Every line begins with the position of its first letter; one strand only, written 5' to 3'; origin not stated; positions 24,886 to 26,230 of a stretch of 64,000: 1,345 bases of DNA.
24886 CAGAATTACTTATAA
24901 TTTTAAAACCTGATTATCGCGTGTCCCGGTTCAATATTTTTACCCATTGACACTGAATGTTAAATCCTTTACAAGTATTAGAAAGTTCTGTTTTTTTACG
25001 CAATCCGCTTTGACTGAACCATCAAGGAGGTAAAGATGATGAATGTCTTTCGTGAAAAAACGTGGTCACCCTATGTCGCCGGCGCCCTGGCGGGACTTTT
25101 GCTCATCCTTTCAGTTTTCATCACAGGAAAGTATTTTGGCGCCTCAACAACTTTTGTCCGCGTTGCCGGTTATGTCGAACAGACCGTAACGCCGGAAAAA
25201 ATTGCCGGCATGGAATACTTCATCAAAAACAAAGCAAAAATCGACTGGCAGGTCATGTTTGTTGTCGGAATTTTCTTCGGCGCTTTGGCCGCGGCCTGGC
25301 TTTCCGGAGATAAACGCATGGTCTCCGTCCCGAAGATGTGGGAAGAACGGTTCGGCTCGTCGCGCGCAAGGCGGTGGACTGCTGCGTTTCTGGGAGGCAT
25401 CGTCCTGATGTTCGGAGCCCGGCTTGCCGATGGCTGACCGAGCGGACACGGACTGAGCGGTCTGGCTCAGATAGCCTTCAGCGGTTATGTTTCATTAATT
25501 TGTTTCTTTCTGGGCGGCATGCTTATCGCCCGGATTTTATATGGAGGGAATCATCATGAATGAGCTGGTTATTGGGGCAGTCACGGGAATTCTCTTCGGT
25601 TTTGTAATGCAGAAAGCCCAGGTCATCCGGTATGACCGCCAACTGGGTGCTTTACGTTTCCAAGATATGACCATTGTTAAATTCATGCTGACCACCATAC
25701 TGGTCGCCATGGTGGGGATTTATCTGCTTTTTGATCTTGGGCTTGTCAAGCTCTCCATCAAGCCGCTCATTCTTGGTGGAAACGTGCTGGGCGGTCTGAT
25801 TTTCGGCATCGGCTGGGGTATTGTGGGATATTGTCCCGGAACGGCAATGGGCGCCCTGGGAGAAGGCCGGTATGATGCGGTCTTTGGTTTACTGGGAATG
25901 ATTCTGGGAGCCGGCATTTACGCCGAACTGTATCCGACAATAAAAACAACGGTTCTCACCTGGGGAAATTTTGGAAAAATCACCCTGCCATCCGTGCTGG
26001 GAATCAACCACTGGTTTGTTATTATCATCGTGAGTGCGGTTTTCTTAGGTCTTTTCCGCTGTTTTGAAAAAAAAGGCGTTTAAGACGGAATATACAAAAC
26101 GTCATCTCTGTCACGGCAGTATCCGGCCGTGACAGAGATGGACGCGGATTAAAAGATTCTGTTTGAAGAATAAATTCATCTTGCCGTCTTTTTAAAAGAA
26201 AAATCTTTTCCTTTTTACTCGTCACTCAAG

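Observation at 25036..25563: In-frame UGA at the conserved-Cys position of a split YeeE/YedE sulfur-transport protein, followed by a SECIS-like hairpin: candidate selenoprotein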

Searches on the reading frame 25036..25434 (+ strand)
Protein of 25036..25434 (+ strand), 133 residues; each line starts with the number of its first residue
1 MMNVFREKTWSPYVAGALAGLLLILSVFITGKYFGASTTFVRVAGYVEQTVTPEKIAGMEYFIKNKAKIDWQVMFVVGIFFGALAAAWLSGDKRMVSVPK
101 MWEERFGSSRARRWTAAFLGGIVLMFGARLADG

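Call 13: find_related_loci(query=window:25036-25434:+, collection=genome_contigs, flank=3000)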
Query seq(133 aa) (133 aa) in genome_contigs; peptide patterns used: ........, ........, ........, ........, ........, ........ (x = any residue, [..] = any of these).
149 stretches matched a pattern; 36 encode a relative of the query (tblastn E <= 1e-3); 36 distinct loci.
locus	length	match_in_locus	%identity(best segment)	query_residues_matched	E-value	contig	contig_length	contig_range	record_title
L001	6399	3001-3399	94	1-133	1e-74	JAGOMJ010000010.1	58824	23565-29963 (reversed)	MAG: Smithella sp. isolate Go_SlDig_bin_11 Go_SlDig_1289_length_58824_cov_34.041706, whole genome shotgun sequence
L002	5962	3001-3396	80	2-133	2e-70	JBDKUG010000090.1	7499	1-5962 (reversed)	MAG: Smithella sp. isolate 7_bin.81_R2 c_000000908930, whole genome shotgun sequence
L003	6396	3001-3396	74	2-133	1e-66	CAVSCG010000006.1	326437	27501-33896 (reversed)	MAG: uncultured delta proteobacterium isolate MFD02979.bin.2.126 genome assembly, contig: contig_12047, whole genome sho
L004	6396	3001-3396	72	2-133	1e-65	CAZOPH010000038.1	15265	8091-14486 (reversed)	MAG TPA_asm: uncultured Smithella sp. isolate SRP263991_co5_124 genome assembly, contig: NODE_7579_length_15265_cov_20.9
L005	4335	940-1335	82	2-133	7e-64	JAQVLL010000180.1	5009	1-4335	MAG: Smithellaceae bacterium isolate STF1_109 NODE_67826_length_5009_cov_2.429332_Sandtown_F1, whole genome shotgun sequ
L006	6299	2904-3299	80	2-133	6e-63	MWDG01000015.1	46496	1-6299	MAG: Deltaproteobacteria bacterium ADurb.Bin151 BWX99_contig000015, whole genome shotgun sequence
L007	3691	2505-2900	80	2-133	5e-63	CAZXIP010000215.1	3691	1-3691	MAG TPA_asm: uncultured Smithella sp. isolate SRP192927_co7_691 genome assembly, contig: NODE_65115_length_3691_cov_17.5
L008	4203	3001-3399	70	1-133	3e-62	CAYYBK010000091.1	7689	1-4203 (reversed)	MAG TPA_asm: uncultured Syntrophales bacterium isolate binchicken_co117_448 genome assembly, contig: NODE_16532_length_7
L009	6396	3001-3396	81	2-133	2e-61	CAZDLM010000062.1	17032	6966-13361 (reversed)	MAG TPA_asm: uncultured Syntrophaceae bacterium isolate SRP263991_co1_532 genome assembly, contig: NODE_5002_length_1703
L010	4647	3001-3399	76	1-133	7e-61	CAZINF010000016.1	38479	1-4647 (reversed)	MAG TPA_asm: uncultured Syntrophus sp. isolate SRP302447_co1_400 genome assembly, contig: NODE_2965_length_38479_cov_33.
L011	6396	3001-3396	75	2-133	1e-59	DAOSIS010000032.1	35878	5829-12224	MAG TPA_asm: Syntrophales bacterium isolate AMR_MDS_1695 NODE_1360_length_35878_cov_8.203528, whole genome shotgun seque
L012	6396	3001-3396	71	2-133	4e-59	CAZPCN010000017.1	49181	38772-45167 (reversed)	MAG TPA_asm: uncultured Syntrophaceae bacterium isolate binchicken_co190_332 genome assembly, contig: NODE_1556_length_4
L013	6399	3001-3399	74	1-133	6e-59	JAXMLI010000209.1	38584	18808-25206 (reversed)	MAG: Smithellaceae bacterium isolate L4_metabat.bin.25 k141_87101, whole genome shotgun sequence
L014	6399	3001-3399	70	1-133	2e-58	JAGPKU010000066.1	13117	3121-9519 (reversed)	MAG: Syntrophobacterales bacterium isolate Gw_SlDig_bin_8 Gw_SlDig_8850_length_13117_cov_60.888145, whole genome shotgun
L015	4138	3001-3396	76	2-133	1e-58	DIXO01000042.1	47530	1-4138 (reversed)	MAG TPA_asm: Syntrophaceae bacterium UBA6078 UBA6078_contig_4605, whole genome shotgun sequence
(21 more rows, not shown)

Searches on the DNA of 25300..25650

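Call 8: search_rna_families(source=window, start=25300, end=25650, threshold=evalue, max_evalue=10, show_alignments=3)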
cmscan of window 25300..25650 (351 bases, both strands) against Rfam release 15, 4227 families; matches with E-value up to 10: 0.
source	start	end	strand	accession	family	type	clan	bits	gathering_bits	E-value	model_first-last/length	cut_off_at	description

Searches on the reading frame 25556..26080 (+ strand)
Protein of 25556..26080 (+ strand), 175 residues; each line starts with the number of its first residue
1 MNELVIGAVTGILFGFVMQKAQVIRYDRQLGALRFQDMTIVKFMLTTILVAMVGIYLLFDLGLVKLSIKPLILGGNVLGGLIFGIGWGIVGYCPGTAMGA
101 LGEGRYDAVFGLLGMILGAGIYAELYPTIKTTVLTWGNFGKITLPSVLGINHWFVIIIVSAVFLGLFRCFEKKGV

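Call 6: search_protein_families(library=pfam, proteins=[window:25556-26080:+], max_evalue=0.01)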
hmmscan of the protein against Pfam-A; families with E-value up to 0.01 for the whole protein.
seq(175 aa): 2 families
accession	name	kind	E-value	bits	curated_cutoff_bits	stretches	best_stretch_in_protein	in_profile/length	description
PF04143.19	Sulf_transp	-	7.5e-16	59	27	1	34-165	15-146/310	Sulphur transport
PF20398.3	DUF6691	-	2.7e-06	28.1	27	1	37-123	39-131/142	Family of unknown function (DUF6691)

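Call 7: search_protein_families(library=ncbifam, proteins=[window:25556-26080:+], max_evalue=0.01)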
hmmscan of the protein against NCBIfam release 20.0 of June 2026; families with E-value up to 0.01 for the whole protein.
seq(175 aa): 4 families
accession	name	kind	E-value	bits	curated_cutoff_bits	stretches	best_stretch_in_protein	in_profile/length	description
NF052577.1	ThSTportTsuASprch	equivalog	3.7e-14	52.8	400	1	5-164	3-175/330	thiosulfate transporter TsuA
NF041049.1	thio_trans_TsuA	exception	2.8e-07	29.9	645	1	3-163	3-163/348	thiosulfate utilization transporter TsuA/YeeE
NF033796.1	selen_YedE_FdhT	exception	4.9e-07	29.2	350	1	3-166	215-374/387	selenium metabolism membrane protein YedE/FdhT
TIGR04112.1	seleno_YedE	equivalog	1.3e-06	27.9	200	1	4-125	185-308/337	YedE family putative selenium transporter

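Call 33: search_solved_structures(query=window:25556-26080:+, max_evalue=1, show_alignments=2)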
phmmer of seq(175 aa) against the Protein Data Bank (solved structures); distinct sequences matched with E-value up to 1: 6.
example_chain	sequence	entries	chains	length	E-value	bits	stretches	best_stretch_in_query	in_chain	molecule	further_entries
6leo_A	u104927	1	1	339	6e-12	49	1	7-124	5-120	Sulf_transp domain-containing protein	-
8j4c_B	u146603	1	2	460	1.6e-10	44.4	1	7-164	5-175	Spirochaeta thermophila YeeE(TsuA)-YeeD(TsuB),UPF0033 domain-containing protein, SirA-like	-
8k1r_B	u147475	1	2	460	1.6e-10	44.4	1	7-164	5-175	Spirochaeta thermophila YeeE(TsuA)-YeeD(TsuB),UPF0033 domain-containing protein, SirA-like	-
6lep_A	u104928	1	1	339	1.3e-09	41.4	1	7-164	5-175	Sulf_transp domain-containing protein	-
9fen_A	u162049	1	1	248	0.14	15.3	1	93-141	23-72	nowGFP crystallized in Space Group C2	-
9feq_A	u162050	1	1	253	0.15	15.2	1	93-140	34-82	wasCFP crystallized in SG P212121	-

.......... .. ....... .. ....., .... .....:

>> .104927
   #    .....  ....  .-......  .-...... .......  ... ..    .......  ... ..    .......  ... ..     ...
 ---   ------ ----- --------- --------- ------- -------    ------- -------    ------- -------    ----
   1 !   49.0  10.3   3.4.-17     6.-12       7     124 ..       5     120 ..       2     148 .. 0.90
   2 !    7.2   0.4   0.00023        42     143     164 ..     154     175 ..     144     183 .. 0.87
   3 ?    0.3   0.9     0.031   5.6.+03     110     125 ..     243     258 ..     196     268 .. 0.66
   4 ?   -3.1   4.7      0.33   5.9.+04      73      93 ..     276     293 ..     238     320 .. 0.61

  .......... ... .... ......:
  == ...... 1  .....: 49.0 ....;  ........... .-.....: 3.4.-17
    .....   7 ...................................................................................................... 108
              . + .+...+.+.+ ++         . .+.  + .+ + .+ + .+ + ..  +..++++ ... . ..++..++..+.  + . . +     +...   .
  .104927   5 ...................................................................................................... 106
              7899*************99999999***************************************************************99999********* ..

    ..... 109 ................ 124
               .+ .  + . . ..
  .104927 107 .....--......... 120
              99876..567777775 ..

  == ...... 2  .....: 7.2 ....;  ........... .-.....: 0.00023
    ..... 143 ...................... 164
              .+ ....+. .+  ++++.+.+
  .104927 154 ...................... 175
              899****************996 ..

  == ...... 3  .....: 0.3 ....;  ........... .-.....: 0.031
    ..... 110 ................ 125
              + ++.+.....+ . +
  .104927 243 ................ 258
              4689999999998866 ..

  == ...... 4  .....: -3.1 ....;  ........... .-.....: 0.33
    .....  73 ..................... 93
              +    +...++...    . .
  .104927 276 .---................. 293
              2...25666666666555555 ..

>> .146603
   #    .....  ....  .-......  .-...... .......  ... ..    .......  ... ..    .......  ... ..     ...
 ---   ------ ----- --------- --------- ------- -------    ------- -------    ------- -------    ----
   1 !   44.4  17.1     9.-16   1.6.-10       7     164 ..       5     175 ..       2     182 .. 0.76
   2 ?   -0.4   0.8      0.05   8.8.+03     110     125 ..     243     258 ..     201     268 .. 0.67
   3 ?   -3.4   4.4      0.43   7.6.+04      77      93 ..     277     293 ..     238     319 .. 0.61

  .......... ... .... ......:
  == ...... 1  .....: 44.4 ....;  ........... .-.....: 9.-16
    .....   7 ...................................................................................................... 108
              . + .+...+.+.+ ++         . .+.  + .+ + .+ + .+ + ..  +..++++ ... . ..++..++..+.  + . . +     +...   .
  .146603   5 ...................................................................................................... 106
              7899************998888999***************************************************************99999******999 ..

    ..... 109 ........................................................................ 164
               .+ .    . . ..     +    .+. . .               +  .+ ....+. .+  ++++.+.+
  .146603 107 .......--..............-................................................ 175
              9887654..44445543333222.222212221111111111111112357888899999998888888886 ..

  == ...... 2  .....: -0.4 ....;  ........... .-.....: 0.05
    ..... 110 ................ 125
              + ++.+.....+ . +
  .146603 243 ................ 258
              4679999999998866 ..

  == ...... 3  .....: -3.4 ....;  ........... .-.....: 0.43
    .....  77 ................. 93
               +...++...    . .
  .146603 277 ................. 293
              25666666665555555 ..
